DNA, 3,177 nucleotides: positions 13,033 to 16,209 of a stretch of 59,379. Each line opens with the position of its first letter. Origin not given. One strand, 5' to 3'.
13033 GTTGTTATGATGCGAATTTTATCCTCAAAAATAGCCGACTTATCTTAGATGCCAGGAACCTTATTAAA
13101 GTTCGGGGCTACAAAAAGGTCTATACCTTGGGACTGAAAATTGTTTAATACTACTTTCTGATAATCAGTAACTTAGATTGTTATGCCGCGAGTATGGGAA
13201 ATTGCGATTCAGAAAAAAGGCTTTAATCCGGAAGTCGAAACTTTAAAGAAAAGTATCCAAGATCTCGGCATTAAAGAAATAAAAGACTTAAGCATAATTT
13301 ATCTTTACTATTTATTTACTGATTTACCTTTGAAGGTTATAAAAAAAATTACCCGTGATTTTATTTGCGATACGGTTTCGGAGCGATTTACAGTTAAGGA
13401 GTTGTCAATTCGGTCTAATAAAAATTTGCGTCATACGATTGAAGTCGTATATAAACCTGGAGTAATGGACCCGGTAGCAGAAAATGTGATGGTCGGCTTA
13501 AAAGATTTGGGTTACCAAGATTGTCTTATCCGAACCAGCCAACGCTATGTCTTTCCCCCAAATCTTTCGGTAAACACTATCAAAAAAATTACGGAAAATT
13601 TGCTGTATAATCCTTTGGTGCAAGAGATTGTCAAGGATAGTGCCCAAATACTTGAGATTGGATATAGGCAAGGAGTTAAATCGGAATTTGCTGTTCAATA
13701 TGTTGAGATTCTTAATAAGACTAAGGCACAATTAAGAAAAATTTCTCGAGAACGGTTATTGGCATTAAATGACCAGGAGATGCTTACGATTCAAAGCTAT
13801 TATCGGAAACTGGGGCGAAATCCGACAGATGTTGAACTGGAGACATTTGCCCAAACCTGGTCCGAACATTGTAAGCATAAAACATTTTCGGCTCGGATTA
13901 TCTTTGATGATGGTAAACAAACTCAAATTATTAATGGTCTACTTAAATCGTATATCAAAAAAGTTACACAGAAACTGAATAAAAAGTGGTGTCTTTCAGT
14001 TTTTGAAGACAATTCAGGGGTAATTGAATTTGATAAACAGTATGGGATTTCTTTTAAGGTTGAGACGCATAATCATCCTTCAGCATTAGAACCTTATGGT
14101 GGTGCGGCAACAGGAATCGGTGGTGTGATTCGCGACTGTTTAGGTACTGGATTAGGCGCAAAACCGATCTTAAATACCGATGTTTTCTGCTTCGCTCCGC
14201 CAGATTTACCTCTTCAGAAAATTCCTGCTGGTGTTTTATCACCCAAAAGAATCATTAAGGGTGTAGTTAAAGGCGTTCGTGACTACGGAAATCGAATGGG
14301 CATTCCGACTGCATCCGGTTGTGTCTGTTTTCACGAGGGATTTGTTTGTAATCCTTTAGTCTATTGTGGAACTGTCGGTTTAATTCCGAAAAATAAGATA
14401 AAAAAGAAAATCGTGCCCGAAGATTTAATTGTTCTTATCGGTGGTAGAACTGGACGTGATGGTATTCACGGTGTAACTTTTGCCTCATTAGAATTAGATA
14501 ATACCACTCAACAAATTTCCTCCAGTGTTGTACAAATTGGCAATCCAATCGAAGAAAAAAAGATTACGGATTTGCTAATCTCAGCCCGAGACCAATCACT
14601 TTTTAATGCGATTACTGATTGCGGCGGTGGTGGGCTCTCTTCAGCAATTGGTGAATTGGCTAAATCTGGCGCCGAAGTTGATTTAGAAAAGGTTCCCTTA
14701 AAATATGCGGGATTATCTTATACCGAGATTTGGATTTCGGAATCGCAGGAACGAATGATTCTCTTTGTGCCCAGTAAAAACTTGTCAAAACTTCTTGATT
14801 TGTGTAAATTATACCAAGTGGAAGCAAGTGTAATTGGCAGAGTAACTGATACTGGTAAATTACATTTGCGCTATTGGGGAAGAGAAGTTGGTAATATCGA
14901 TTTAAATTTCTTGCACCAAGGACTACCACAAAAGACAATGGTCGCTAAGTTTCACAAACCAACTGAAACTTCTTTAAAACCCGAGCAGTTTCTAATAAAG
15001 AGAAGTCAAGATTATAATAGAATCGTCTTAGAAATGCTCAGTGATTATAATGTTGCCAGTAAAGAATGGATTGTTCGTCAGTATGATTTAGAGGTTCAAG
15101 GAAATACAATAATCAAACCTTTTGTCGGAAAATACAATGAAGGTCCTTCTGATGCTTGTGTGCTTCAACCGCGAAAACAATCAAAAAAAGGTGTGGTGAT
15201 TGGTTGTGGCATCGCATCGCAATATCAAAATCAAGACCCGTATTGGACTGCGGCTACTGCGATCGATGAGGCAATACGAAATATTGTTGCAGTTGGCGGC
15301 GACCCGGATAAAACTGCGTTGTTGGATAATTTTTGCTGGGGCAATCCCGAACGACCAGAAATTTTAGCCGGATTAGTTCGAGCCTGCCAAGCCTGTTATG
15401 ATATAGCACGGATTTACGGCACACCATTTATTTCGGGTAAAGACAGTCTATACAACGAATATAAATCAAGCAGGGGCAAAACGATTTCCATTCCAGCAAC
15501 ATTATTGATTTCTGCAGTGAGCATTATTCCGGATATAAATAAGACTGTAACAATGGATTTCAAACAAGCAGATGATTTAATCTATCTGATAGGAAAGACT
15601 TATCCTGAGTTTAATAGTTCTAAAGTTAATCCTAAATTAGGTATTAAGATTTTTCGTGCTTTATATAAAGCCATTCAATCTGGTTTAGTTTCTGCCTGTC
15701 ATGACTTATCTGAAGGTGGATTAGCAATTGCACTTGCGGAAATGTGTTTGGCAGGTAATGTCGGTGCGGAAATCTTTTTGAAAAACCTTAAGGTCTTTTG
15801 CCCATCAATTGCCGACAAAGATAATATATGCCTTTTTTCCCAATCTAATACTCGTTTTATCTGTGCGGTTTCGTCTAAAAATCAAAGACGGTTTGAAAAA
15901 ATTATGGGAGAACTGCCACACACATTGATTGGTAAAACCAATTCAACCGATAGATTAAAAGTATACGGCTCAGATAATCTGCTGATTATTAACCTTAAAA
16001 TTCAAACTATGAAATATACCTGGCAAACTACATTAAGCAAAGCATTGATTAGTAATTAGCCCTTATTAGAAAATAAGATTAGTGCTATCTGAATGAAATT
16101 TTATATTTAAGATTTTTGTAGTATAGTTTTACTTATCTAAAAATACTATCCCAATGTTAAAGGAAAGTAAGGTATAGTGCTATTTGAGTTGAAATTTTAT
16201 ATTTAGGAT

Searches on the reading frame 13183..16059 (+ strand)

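Call 11: search_protein_families(library=pfam, proteins=[window:13183-16059:+])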
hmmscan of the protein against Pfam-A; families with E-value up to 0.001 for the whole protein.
window:13183-16059:+ (958 aa): 5 families
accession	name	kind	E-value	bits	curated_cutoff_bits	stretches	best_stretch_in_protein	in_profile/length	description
PF02769.27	AIRS_C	-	2.6e-50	171.1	23.1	2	412-562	2-153/156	AIR synthase related protein, C-terminal domain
PF00586.29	AIRS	-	1.4e-28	100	24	2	276-401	2-112/112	AIR synthase related protein, N-terminal domain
PF18072.6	FGAR-AT_linker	-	3.9e-22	78.9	26.6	1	184-233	1-50/50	Formylglycinamide ribonucleotide amidotransferase linker domain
PF02700.19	PurS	-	2e-08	34.8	22.2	1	85-149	3-73/77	Phosphoribosylformylglycinamidine (FGAM) synthase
PF22689.1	FGAR-AT_PurM_N-like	-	0.00016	21.9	27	1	626-779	1-158/160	FGAR-AT PurM_N-like domain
